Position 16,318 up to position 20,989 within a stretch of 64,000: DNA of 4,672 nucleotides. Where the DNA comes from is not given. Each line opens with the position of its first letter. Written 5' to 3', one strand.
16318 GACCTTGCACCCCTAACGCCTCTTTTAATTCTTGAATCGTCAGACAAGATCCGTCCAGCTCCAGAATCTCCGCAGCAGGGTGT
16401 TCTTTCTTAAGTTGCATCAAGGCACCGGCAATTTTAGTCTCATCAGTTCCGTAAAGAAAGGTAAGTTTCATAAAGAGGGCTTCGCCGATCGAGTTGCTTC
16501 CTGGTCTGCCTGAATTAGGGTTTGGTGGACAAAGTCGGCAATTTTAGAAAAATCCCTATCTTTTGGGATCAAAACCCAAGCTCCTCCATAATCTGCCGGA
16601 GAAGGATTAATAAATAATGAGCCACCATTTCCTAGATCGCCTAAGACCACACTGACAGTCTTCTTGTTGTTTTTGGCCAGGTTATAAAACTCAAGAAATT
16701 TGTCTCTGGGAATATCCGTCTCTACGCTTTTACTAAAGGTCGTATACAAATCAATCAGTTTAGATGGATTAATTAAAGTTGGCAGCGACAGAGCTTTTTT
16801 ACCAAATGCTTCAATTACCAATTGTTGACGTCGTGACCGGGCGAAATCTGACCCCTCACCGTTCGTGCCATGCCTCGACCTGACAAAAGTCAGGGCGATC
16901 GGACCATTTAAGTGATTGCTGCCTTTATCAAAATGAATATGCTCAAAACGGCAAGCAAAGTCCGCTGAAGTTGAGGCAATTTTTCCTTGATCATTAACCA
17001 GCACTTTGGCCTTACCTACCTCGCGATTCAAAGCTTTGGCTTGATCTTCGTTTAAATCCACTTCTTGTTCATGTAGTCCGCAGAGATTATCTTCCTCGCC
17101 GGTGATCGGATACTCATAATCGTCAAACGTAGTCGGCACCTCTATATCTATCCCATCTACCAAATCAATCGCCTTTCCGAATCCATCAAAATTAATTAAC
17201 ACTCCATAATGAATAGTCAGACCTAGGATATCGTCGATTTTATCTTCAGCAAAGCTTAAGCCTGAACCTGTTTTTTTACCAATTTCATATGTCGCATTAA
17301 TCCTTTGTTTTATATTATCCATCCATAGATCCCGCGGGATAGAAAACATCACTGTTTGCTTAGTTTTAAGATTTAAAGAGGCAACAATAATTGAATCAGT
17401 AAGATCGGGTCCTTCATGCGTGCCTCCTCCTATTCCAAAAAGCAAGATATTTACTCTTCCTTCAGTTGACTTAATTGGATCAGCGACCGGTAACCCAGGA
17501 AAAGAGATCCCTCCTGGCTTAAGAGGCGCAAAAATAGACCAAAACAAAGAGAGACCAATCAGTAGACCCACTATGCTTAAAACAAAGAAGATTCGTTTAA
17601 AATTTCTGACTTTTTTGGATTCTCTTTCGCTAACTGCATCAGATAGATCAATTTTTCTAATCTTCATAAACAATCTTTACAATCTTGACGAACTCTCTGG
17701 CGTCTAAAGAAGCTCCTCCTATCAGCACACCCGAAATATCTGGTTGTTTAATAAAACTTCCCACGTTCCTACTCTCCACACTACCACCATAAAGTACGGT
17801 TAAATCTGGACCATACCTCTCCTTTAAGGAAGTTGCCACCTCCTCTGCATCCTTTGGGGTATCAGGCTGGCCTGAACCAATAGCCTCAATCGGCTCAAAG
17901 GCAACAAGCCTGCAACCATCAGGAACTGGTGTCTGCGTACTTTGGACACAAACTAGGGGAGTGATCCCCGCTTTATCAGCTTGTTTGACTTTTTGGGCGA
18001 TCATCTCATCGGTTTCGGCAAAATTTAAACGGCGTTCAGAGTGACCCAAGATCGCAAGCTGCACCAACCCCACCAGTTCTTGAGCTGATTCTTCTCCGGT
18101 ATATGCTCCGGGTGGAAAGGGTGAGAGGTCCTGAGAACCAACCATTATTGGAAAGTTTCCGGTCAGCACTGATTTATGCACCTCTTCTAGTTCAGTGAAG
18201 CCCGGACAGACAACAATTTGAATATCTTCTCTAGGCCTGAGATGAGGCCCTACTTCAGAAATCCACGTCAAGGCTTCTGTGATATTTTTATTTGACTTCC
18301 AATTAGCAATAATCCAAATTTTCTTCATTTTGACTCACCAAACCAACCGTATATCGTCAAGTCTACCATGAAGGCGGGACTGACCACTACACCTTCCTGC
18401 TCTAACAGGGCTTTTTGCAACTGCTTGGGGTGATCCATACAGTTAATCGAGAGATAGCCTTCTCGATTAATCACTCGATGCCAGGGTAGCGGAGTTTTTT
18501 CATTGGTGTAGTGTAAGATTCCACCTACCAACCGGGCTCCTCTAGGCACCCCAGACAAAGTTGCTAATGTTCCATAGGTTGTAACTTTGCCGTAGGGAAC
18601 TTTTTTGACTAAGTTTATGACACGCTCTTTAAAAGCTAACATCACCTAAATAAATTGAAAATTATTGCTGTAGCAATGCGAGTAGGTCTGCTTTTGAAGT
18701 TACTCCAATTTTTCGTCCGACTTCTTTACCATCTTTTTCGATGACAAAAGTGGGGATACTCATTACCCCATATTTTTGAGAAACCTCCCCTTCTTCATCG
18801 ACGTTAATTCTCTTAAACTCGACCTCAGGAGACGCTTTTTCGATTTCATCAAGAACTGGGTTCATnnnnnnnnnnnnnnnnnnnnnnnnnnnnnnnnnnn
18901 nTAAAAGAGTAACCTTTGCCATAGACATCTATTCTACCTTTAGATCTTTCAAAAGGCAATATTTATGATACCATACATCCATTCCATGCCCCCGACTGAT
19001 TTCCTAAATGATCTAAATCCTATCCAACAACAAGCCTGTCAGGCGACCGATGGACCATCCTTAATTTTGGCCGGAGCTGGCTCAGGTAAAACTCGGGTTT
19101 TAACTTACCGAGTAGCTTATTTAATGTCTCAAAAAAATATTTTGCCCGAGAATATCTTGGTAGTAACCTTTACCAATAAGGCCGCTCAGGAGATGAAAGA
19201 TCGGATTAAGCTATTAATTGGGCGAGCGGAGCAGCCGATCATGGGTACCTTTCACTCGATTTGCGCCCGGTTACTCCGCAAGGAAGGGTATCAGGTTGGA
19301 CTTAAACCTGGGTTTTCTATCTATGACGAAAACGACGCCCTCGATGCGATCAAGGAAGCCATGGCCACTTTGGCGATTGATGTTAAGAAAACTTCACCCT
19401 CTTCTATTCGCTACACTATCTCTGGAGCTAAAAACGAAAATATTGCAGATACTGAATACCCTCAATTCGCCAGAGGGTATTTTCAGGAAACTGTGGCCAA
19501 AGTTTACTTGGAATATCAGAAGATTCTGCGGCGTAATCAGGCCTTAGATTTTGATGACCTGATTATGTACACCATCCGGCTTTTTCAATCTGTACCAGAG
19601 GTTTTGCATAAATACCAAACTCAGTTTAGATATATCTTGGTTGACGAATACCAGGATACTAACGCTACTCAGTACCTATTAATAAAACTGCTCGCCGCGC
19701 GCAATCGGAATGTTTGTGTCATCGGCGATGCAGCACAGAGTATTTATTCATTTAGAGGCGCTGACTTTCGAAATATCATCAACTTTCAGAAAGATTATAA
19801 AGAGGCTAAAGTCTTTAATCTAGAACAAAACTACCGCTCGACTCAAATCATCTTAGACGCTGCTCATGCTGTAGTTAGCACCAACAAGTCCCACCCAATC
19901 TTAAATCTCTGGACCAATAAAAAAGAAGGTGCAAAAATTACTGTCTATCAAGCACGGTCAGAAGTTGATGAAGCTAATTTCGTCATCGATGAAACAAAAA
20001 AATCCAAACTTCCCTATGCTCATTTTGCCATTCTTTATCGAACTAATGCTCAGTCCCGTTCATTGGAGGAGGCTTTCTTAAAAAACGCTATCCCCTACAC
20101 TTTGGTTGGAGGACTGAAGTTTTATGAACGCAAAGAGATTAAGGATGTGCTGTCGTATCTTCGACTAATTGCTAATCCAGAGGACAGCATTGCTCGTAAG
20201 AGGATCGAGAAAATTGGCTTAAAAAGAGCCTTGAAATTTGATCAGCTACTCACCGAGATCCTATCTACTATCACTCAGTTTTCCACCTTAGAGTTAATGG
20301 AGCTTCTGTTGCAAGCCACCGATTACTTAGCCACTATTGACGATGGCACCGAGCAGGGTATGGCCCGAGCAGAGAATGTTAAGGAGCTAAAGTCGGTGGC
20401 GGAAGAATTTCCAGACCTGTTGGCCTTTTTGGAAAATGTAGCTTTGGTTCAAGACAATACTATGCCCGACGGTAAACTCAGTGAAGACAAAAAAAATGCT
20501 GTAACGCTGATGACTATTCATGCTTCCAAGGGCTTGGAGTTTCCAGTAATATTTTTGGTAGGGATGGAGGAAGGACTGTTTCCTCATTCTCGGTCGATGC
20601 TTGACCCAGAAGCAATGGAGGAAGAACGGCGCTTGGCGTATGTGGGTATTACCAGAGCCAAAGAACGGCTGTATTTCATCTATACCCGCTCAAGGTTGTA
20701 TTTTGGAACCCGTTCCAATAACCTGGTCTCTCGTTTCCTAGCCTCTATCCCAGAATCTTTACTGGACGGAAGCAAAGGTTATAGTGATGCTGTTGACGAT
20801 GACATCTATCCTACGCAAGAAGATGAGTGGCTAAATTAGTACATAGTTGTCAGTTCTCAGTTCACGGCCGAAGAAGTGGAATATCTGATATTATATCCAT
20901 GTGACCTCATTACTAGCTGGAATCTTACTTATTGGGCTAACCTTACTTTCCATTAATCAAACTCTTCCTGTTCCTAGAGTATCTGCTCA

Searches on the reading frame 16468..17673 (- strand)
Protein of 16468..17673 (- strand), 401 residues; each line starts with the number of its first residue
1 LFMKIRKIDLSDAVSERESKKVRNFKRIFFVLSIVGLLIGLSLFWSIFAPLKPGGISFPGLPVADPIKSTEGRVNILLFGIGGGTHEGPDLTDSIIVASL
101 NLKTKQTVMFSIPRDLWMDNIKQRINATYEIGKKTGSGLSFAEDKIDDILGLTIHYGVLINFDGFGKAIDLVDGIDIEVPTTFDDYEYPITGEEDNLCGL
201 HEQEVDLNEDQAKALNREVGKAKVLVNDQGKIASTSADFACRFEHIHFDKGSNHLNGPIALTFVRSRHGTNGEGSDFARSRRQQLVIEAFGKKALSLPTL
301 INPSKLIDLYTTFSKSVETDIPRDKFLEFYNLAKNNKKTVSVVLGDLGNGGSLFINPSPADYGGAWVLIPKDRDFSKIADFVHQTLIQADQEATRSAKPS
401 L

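Call 89: search_protein_families(library=pfam, proteins=[window:16468-17673:-], max_evalue=0.0001)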
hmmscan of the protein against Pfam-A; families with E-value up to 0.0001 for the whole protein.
window:16468-17673:- (401 aa): 1 family
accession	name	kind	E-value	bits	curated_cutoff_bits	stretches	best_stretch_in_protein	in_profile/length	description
PF03816.19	LytR_cpsA_psr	-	6.4e-29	101.5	24.6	1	92-294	2-148/150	LytR_cpsA_psr family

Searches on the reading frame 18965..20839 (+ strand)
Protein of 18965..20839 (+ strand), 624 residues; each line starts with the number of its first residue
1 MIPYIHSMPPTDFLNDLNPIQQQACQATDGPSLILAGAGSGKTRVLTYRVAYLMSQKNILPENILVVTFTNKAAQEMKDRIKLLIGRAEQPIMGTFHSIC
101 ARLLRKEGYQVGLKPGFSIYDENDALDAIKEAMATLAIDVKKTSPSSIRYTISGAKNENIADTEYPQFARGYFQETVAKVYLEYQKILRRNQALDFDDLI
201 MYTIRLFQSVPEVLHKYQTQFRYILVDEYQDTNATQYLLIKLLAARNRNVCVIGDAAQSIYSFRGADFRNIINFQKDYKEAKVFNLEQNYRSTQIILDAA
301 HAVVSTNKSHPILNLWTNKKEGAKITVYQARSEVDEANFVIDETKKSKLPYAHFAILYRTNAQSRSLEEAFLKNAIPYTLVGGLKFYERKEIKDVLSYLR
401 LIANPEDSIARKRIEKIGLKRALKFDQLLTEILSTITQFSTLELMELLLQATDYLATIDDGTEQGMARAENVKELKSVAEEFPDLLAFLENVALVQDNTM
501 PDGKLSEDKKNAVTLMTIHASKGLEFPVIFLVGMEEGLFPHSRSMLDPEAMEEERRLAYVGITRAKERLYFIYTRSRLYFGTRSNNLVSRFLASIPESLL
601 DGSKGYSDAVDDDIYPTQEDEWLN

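Call 89: search_protein_families(library=pfam, proteins=[window:18965-20839:+], max_evalue=0.0001)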
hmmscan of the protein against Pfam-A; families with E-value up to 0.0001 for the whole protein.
window:18965-20839:+ (624 aa): 6 families
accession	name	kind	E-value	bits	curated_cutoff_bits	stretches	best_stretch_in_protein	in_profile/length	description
PF00580.27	UvrD-helicase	-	1.1e-91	307.7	23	1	17-279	1-271/271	UvrD/REP helicase N-terminal domain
PF13361.12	UvrD_C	-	3e-66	224.7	25.6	2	285-451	2-168/350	UvrD-like helicase C-terminal domain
PF13245.12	AAA_19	-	1.8e-24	86.9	25.1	1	21-264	1-134/134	AAA domain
PF13538.12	UvrD_C_2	-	3.1e-11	43.4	27.4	1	513-572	2-52/52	UvrD-like helicase C-terminal domain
PF13604.12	AAA_30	-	9e-08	32.5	27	0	18-81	3-66/191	AAA domain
PF01443.25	Viral_helicase1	-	1.4e-07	32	21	0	199-270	39-108/228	Viral superfamily 1 RNA helicase core domain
